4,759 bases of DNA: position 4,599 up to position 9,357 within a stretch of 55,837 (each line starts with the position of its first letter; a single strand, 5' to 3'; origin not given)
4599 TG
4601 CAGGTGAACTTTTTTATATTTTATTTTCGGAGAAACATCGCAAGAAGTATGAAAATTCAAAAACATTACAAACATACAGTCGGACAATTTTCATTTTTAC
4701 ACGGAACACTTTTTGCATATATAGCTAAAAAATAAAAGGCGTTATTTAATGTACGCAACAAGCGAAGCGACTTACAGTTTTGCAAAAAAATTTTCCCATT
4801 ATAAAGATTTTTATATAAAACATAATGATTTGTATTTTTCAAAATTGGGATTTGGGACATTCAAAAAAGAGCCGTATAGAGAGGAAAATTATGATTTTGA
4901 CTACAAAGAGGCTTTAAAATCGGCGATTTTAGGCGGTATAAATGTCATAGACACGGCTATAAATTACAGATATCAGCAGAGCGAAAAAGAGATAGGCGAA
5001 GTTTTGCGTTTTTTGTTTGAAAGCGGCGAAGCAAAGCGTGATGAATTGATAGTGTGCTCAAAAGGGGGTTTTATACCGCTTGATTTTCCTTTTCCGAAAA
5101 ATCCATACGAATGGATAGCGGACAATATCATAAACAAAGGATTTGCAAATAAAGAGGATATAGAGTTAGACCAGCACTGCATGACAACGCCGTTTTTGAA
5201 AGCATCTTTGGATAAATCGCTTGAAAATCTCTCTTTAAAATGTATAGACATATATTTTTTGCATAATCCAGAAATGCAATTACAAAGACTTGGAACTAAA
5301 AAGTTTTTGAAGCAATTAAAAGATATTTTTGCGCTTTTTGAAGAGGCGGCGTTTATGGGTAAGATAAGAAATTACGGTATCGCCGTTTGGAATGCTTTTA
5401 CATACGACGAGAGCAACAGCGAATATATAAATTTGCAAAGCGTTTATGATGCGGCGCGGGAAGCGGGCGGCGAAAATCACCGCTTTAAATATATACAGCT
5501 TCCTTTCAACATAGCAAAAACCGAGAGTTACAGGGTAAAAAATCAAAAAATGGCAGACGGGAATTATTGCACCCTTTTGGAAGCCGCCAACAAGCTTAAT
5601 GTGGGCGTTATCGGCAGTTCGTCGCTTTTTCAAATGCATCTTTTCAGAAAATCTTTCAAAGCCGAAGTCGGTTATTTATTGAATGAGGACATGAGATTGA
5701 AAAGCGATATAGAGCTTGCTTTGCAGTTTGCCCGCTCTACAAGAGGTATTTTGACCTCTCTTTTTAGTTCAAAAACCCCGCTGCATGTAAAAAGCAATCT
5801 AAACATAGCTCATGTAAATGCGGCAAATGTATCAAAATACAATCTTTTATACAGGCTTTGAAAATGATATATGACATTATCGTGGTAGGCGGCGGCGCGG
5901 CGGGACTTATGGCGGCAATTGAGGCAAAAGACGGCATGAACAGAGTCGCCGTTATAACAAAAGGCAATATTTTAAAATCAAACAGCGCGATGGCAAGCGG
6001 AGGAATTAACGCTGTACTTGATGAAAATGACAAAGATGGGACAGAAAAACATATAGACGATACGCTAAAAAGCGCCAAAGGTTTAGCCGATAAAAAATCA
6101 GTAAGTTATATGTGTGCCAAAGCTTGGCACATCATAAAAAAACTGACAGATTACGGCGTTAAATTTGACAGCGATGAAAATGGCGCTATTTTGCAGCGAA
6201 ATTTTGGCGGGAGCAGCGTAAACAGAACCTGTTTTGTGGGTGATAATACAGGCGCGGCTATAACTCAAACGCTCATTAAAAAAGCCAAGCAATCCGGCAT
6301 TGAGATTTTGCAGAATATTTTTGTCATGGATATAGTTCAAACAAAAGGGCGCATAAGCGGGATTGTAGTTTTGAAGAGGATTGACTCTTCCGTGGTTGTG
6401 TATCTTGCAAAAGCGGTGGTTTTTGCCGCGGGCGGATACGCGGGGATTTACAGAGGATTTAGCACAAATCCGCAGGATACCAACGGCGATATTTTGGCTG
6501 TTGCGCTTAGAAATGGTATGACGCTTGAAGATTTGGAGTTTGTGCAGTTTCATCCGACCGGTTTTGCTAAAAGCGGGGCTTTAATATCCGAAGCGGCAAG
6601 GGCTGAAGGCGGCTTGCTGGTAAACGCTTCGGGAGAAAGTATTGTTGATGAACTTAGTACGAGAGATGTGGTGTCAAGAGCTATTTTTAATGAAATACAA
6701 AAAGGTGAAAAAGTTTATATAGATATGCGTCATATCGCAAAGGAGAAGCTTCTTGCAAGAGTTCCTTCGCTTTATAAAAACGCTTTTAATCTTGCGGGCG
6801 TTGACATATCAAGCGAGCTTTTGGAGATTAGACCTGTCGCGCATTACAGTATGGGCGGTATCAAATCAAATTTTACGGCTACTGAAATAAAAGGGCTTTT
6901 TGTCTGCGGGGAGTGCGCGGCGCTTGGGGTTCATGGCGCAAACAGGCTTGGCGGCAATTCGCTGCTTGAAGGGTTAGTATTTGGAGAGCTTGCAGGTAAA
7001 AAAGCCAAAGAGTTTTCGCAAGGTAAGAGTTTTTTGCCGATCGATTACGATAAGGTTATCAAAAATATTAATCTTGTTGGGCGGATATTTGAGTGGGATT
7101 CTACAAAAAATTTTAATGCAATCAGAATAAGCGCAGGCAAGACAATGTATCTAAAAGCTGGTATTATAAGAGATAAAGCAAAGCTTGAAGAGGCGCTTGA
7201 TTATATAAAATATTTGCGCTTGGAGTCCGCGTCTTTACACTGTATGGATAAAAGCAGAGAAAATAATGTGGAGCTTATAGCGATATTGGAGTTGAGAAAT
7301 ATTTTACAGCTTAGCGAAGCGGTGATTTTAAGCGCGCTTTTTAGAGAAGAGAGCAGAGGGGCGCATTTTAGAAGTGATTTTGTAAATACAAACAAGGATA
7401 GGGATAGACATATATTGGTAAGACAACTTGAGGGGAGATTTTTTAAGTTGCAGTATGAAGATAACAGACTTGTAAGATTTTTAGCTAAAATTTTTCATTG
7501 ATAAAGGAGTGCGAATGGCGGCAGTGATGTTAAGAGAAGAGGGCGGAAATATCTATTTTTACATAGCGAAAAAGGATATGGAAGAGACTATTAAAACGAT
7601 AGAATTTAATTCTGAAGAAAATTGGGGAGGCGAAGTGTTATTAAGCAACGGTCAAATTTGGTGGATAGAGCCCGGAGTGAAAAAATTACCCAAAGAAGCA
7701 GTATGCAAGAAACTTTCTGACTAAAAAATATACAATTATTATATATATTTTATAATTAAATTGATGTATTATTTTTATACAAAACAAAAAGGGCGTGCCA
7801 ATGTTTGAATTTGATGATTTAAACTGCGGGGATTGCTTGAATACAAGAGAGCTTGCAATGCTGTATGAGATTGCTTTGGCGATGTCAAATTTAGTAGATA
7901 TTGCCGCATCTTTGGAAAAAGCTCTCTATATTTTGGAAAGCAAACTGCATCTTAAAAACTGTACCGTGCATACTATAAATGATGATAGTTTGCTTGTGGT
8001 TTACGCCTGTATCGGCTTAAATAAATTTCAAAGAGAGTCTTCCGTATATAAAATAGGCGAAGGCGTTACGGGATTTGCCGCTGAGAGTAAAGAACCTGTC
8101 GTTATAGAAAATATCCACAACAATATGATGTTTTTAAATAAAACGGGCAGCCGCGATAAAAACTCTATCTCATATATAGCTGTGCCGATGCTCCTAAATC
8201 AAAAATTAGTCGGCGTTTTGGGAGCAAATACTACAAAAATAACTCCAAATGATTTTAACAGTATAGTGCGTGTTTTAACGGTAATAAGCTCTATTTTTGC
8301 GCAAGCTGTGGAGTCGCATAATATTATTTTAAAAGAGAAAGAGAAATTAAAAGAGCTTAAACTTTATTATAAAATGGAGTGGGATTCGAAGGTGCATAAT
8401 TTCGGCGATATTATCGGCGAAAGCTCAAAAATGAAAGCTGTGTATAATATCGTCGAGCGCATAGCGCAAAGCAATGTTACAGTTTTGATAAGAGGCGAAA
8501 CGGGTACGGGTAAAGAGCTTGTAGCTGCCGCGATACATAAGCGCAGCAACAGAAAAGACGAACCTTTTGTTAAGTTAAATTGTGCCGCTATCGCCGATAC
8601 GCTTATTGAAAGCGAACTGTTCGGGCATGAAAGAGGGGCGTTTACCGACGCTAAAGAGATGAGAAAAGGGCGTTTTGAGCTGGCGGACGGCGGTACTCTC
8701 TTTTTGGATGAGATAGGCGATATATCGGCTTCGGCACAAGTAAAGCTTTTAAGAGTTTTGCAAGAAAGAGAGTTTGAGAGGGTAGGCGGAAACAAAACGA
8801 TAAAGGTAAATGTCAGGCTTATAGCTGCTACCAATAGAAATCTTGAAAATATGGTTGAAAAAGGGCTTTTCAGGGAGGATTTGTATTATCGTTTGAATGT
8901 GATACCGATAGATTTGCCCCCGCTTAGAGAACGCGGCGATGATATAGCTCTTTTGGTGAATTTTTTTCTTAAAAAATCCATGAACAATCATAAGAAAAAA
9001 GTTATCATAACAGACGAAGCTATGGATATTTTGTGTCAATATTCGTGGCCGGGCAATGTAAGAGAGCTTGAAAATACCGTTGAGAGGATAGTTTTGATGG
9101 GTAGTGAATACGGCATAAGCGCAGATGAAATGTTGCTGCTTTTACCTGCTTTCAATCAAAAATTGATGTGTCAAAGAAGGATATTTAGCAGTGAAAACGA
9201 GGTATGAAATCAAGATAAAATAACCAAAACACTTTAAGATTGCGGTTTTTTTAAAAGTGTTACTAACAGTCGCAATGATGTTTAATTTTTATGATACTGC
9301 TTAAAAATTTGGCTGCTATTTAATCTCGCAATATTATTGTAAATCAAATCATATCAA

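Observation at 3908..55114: About 90 copies of a 35-42 bp hairpin repeat whose central stem varies but stays complementary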

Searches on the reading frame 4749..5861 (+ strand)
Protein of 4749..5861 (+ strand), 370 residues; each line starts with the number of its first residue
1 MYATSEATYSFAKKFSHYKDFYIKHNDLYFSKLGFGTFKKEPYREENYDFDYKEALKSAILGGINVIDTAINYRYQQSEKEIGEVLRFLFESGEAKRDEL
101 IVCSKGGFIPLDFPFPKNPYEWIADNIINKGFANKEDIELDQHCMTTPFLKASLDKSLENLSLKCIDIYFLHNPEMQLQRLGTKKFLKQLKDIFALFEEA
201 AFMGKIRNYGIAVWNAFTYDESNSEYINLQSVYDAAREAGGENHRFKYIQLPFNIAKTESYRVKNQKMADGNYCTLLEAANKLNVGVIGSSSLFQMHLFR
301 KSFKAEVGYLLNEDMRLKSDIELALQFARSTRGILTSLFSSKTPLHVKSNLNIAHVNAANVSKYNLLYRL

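Call 16: search_protein_families(library=pfam, proteins=[window:4749-5861:+])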
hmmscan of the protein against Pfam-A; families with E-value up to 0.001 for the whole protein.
window:4749-5861:+ (370 aa): 1 family
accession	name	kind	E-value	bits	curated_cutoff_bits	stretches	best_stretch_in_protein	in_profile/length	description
PF00248.27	Aldo_ket_red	-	4e-23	82.4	24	1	32-293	1-192/291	Aldo/keto reductase family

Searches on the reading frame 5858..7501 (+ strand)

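Call 16: search_protein_families(library=pfam, proteins=[window:5858-7501:+])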
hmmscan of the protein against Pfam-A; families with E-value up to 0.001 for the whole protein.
window:5858-7501:+ (547 aa): 8 families
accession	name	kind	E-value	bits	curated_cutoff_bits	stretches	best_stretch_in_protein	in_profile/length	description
PF00890.30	FAD_binding_2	-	4.7e-89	299.9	20.4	1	6-369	1-414/414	FAD binding domain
PF02910.25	Succ_DH_flav_C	-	2.8e-23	82.7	20.8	1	427-519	5-98/130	Fumarate reductase flavoprotein C-term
PF01266.30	DAO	-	2.1e-14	54.3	27.9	2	6-111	1-90/353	FAD dependent oxidoreductase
PF03486.20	HI0933_like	-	2.1e-12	47.4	50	1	6-381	2-243/244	HI0933-like protein Rossmann domain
PF07992.20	Pyr_redox_2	-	9.7e-09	35.5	26.1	1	5-80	1-74/291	Pyridine nucleotide-disulphide oxidoreductase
PF12831.13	FAD_oxidored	-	6.9e-05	22.7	27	1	6-188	1-141/416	FAD dependent oxidoreductase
PF00070.33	Pyr_redox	-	0.00081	20.3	22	0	7-79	2-72/82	Pyridine nucleotide-disulphide oxidoreductase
PF01134.28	GIDA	-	0.00094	18.8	22.1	0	6-35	1-30/391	Glucose inhibited division protein A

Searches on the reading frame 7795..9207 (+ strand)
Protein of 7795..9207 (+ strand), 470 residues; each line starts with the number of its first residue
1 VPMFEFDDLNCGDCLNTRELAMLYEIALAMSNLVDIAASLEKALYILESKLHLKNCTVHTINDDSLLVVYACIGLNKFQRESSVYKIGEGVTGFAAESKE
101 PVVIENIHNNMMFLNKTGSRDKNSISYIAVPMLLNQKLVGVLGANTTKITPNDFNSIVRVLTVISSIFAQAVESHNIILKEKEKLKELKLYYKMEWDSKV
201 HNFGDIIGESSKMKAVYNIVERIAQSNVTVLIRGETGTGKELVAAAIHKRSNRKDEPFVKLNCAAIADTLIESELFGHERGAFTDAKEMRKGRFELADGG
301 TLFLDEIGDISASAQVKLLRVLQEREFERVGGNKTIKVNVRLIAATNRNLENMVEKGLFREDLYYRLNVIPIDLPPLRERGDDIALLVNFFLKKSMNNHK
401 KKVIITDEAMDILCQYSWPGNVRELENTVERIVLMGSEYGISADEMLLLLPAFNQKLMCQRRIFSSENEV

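Call 16: search_protein_families(library=pfam, proteins=[window:7795-9207:+])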
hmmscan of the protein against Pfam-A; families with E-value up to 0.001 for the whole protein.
window:7795-9207:+ (470 aa): 10 families
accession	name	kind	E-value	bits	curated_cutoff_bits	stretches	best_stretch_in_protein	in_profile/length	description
PF00158.32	Sigma54_activat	-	9.4e-77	256.9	20.2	1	206-372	1-167/168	Sigma-54 interaction domain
PF14532.12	Sigma54_activ_2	-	8.5e-24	84.8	25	1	207-377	1-138/138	Sigma-54 interaction domain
PF25601.1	AAA_lid_14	-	8.3e-23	80.5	27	1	378-446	1-70/87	AAA+ ATPase lid domain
PF07728.20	AAA_5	-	1.7e-10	41.4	22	1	230-349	2-124/139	AAA domain (dynein-related subfamily)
PF01590.32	GAF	-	2.3e-08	35.1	22.4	1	38-169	4-130/133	GAF domain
PF13185.12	GAF_2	-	4.8e-07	30.5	28.6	1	41-173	9-136/136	GAF domain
PF00004.35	AAA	-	8.9e-07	29.9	21.2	1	230-355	1-115/131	ATPase family associated with various cellular activities (AAA)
PF01078.27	Mg_chelatase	-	0.00019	21.3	20.3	0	287-347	95-157/207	Magnesium chelatase, subunit ChlI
PF07724.20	AAA_2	-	0.00046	20.7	27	1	228-355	4-132/166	AAA domain (Cdc48 subfamily)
PF04851.21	ResIII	-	0.00076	19.9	22.5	0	212-255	8-51/164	Type III restriction enzyme, res subunit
